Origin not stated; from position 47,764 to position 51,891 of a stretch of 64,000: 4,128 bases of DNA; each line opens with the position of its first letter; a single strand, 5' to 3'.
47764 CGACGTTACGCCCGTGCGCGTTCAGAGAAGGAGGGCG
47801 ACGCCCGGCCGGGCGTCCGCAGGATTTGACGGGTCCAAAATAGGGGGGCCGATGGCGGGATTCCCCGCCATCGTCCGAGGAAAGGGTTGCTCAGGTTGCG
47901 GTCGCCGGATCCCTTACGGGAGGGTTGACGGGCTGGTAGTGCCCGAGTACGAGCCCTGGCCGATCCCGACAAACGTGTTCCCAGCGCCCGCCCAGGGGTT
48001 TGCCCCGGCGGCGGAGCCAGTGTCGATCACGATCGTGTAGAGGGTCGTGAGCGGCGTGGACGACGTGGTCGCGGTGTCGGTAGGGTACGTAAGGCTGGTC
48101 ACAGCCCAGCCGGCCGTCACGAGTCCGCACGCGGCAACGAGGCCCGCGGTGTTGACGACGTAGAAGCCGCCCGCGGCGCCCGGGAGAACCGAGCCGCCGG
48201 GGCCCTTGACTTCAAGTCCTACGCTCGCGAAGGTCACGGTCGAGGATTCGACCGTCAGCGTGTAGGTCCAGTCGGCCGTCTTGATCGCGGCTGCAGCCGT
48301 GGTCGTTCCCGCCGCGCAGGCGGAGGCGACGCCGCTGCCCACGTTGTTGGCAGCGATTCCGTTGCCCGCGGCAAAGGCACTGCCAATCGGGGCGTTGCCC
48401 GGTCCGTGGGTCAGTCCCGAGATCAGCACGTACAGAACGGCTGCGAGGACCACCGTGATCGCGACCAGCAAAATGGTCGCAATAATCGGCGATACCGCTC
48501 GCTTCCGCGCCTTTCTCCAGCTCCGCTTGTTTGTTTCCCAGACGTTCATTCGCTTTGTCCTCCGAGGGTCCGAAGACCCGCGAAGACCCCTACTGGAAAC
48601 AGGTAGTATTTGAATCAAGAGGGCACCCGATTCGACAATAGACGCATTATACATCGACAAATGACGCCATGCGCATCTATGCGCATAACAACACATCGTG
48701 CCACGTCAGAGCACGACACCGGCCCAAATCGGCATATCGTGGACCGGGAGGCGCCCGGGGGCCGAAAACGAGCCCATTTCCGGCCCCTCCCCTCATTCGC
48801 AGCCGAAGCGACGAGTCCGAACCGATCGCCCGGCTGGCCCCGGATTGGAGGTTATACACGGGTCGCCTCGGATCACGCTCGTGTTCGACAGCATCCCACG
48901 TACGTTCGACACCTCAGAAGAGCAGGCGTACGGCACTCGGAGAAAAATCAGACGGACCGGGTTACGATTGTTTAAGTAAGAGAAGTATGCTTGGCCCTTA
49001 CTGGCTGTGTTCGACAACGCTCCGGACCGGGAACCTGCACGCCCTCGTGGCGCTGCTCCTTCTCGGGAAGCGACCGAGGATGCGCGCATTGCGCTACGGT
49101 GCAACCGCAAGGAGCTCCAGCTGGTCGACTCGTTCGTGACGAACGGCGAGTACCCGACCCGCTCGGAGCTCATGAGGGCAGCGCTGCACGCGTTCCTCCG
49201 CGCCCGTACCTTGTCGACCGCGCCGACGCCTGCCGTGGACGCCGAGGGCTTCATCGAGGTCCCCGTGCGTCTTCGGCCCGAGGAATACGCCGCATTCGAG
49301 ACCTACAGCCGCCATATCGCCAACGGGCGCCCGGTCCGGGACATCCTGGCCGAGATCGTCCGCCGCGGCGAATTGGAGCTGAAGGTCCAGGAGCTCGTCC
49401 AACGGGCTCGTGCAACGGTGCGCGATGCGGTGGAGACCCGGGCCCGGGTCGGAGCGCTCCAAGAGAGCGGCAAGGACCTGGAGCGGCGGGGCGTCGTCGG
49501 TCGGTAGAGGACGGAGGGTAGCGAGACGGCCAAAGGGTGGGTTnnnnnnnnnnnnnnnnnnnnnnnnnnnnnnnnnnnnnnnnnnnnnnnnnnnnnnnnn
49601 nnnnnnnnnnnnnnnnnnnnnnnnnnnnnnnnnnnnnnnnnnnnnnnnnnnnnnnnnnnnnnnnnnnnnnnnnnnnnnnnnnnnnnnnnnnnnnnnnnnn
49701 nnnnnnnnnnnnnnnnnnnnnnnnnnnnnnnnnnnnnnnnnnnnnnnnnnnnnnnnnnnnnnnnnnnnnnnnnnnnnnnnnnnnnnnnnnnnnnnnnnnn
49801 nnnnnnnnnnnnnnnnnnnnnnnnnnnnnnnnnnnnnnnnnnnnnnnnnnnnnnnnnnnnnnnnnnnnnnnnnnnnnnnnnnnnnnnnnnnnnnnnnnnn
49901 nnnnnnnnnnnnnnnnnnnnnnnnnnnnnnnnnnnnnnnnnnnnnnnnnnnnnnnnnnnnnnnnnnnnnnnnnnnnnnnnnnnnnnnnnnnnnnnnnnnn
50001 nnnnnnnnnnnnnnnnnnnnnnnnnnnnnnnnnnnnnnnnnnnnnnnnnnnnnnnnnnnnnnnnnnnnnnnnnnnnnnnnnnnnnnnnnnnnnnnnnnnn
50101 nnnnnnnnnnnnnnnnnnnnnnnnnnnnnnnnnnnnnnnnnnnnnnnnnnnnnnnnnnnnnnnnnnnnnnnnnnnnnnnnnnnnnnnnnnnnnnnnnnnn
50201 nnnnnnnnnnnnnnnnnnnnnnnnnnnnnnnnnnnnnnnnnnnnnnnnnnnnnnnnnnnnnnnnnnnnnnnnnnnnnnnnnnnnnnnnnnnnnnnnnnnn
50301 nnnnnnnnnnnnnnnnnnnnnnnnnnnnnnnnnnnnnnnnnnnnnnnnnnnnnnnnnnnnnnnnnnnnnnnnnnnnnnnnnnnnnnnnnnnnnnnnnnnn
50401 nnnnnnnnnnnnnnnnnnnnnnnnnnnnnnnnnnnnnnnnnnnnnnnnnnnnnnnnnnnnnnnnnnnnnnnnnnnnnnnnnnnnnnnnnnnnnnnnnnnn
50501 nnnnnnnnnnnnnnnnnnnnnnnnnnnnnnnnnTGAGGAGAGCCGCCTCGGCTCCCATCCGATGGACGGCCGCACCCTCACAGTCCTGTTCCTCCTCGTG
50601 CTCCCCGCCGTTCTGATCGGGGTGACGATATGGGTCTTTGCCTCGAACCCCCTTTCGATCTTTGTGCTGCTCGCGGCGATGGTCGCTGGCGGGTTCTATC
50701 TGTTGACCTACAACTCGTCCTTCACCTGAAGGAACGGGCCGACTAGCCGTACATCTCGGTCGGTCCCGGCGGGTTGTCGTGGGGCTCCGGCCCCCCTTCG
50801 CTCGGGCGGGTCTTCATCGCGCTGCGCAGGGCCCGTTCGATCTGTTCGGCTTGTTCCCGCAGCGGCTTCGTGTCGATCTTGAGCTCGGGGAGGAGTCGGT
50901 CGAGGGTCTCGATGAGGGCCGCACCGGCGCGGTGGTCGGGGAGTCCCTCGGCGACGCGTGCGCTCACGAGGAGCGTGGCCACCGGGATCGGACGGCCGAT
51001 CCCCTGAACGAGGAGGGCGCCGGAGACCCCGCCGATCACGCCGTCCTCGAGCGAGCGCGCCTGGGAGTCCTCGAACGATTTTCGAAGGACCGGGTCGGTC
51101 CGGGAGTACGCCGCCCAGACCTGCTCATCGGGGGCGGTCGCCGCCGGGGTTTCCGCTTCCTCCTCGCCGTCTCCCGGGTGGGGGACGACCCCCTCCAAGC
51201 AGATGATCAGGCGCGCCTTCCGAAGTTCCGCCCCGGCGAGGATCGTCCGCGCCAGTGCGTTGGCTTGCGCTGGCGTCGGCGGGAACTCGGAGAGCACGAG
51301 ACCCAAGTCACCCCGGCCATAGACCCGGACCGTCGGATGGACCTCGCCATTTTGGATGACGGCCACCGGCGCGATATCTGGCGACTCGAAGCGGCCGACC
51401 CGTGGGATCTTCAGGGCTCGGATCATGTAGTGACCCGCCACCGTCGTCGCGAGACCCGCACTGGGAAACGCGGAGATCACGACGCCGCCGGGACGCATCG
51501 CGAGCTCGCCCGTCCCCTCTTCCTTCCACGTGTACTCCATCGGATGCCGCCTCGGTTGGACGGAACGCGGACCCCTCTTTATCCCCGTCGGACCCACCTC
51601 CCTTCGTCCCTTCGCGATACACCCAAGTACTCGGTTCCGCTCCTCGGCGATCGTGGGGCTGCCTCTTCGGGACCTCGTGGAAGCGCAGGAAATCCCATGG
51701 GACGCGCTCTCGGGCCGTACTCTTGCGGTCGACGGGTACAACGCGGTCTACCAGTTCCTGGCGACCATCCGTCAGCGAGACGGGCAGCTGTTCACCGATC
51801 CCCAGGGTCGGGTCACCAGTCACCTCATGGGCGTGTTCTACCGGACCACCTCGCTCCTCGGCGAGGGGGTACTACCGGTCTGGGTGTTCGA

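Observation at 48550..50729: Iteron-flanked RHH, truncated FtsZ/tubulin-like GTPase and a 55-aa membrane protein: a TubZRC-like module in an archaeal chromosome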

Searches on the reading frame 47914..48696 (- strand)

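Call 3: search_protein_families(library=pfam, proteins=[window:47914-48696:-], max_evalue=1)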
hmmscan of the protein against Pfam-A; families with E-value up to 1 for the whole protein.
window:47914-48696:- (260 aa): 2 families
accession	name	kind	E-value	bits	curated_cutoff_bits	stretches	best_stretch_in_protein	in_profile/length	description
PF07790.16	Pilin_N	-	2.9e-06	28.5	25.2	1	66-103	1-38/78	Archaeal Type IV pilin, N-terminal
PF10110.14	GPDPase_memb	-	0.19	10.9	29.6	1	50-95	194-240/321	Membrane domain of glycerophosphoryl diester phosphodiesterase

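Call 4: search_protein_families(library=ncbifam, proteins=[window:47914-48696:-], max_evalue=1)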
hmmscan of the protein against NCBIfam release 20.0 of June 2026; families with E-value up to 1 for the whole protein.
window:47914-48696:- (260 aa): 3 families
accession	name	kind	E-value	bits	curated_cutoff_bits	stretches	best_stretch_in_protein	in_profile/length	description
TIGR02537.2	arch_flag_Nterm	domain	2.9e-13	49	20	1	64-95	1-32/33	archaellin/type IV pilin N-terminal domain-containing protein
NF046073.1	UpsA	equivalog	2.7e-06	27.6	130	1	65-95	1-31/136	pilin subunit UpsA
TIGR01253.1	thiP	equivalog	0.11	11.5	395.1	1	51-96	262-308/519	thiamine/thiamine pyrophosphate ABC transporter permease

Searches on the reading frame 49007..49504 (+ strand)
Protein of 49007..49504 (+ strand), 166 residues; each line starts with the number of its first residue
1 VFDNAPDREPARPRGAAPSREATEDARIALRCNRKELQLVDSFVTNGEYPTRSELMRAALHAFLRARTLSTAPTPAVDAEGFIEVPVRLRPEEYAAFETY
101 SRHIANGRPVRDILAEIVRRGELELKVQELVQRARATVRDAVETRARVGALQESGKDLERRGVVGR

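Call 3: search_protein_families(library=pfam, proteins=[window:49007-49504:+], max_evalue=1)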
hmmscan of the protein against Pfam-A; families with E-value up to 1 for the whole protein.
window:49007-49504:+ (166 aa): 4 families
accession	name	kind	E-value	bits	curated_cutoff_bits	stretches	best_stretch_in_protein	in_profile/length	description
PF01402.27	RHH_1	-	0.021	15.2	20.5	1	27-64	1-37/39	Ribbon-helix-helix protein, copG family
PF12860.13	PAS_7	-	0.065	13.8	27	1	103-144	34-76/115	PAS fold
PF17723.7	RHH_8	-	0.073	13.6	25.4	1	26-66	4-44/119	Ribbon-Helix-Helix transcriptional regulator family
PF19807.5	DUF6290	-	0.25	12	27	0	28-60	4-35/72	Family of unknown function (DUF6290)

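Call 4: search_protein_families(library=ncbifam, proteins=[window:49007-49504:+], max_evalue=1)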
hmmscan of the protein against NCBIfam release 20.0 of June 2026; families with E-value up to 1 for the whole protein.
window:49007-49504:+ (166 aa): 2 families
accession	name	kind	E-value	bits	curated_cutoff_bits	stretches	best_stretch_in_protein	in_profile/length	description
NF058555.1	TransRegCdrSHalo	equivalog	1.4e-06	28.2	100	1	27-64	3-40/61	transcriptional regulator CdrS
TIGR02606.1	antidote_CC2985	hypoth_equivalog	0.023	14.7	46.2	1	40-62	14-36/70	type II toxin-antitoxin system ParD family antitoxin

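Call 56: find_homologous_proteins(query=window:49007-49504:+, max_evalue=0.001)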
Query window:49007-49504:+ (166 aa): 338 proteins with E <= 0.001 among 810 candidates; the best 120 are listed.
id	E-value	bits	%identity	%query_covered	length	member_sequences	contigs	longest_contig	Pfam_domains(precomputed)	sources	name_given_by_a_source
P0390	1.1e-91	323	93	100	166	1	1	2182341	-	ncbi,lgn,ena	-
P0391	7.7e-89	314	90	100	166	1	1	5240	-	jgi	jgi:Arc/MetJ-type ribon-helix-helix transcriptional regulator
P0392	8.6e-87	307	90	100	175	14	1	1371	-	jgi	-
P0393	2.9e-85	302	86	100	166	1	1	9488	-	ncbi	-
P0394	3.1e-85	302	87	100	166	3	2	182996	-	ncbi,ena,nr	ncbi:MAG TPA: hypothetical protein VMI55_01155 [Thermoplasmata archaeon]|nr:hypothetical protein [Th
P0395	6.9e-83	294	86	100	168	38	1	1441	-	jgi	jgi:Arc/MetJ-type ribon-helix-helix transcriptional regulator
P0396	4.4e-82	292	84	100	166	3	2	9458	-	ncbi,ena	-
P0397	8.7e-82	291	84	100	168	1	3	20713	-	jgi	jgi:Arc/MetJ-type ribon-helix-helix transcriptional regulator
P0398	3.7e-80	286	81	100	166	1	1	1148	-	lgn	-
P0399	4.4e-80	285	83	100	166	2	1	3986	-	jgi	jgi:Arc/MetJ-type ribon-helix-helix transcriptional regulator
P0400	1.8e-79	283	82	100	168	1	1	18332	-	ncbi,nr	ncbi:MAG: hypothetical protein L3K10_05690 [Thermoplasmata archaeon]|nr:hypothetical protein [Thermo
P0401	5.0e-79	282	83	100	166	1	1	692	-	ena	-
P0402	7.4e-79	281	80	100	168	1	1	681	-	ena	-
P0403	2.8e-78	279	82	100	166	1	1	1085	-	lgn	-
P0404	3.6e-78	279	82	100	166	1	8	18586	-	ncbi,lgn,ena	-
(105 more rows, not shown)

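Call 65: predict_structure(alignment_id=A7)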
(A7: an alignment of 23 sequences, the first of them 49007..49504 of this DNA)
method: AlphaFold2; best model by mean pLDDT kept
length: 166 residues; sequences in the alignment: 23
mean_pLDDT: 69.8   pTM: 0.32
mean pLDDT of the five models: 69.8, 66.6, 56.4, 54.0, 49.4
residues with pLDDT >= 90: 11; 70-90: 93; 50-70: 33; < 50: 29
segments of 3 or more residues with pLDDT < 50: 1-24, 70-73
pLDDT, mean of each block of 10 residues (from residue 1): 38 36 52 83 91 80 62 59 74 88 87 79 69 76 74 73 62
secondary structure, 60 per line:
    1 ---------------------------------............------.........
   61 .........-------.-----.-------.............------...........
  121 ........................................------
elements in order: H34-45 H52-69 H91-103 H110-160

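Call 86: search_protein_families(library=padloc, proteins=[window:49007-49504:+], max_evalue=0.1)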
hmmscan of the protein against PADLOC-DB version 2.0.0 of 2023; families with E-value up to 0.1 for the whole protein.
window:49007-49504:+ (166 aa): 0 families

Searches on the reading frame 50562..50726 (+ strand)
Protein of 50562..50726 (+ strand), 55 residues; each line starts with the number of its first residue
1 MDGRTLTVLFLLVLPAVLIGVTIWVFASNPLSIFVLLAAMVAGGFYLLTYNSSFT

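Call 3: search_protein_families(library=pfam, proteins=[window:50562-50726:+], max_evalue=1)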
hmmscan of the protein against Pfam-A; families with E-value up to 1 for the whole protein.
window:50562-50726:+ (55 aa): 2 families
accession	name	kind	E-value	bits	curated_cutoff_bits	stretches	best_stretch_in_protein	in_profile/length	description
PF16962.11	ABC_export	-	0.056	12.4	29.7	1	6-42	478-515/531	Putative ABC exporter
PF13567.11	DUF4131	-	0.76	9.9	31.6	1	8-50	5-49/165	Domain of unknown function (DUF4131)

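Call 4: search_protein_families(library=ncbifam, proteins=[window:50562-50726:+], max_evalue=1)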
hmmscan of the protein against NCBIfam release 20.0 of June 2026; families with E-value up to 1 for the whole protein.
window:50562-50726:+ (55 aa): 0 families

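Call 86: search_protein_families(library=padloc, proteins=[window:50562-50726:+], max_evalue=0.1)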
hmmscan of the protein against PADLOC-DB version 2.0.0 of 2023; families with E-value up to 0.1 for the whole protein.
window:50562-50726:+ (55 aa): 1 family
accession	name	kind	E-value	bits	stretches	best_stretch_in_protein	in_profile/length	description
PDLC00714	Effector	-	0.042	11.4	1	11-48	10-47/200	2TM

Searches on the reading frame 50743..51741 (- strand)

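Call 3: search_protein_families(library=pfam, proteins=[window:50743-51741:-], max_evalue=1)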
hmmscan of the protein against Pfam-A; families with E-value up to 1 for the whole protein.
window:50743-51741:- (332 aa): 1 family
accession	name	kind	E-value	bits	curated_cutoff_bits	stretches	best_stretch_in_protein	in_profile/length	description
PF09754.15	PAC2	-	1.4e-28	100.6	25.8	1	89-307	2-213/215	PAC2 family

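Call 4: search_protein_families(library=ncbifam, proteins=[window:50743-51741:-], max_evalue=1)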
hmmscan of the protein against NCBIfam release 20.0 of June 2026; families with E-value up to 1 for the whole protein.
window:50743-51741:- (332 aa): 1 family
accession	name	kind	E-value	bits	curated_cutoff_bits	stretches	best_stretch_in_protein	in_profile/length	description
TIGR00161.1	TIGR00161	hypoth_equivalog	9.2e-27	94.2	199.25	1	87-307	19-220/239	proteasome assembly chaperone family protein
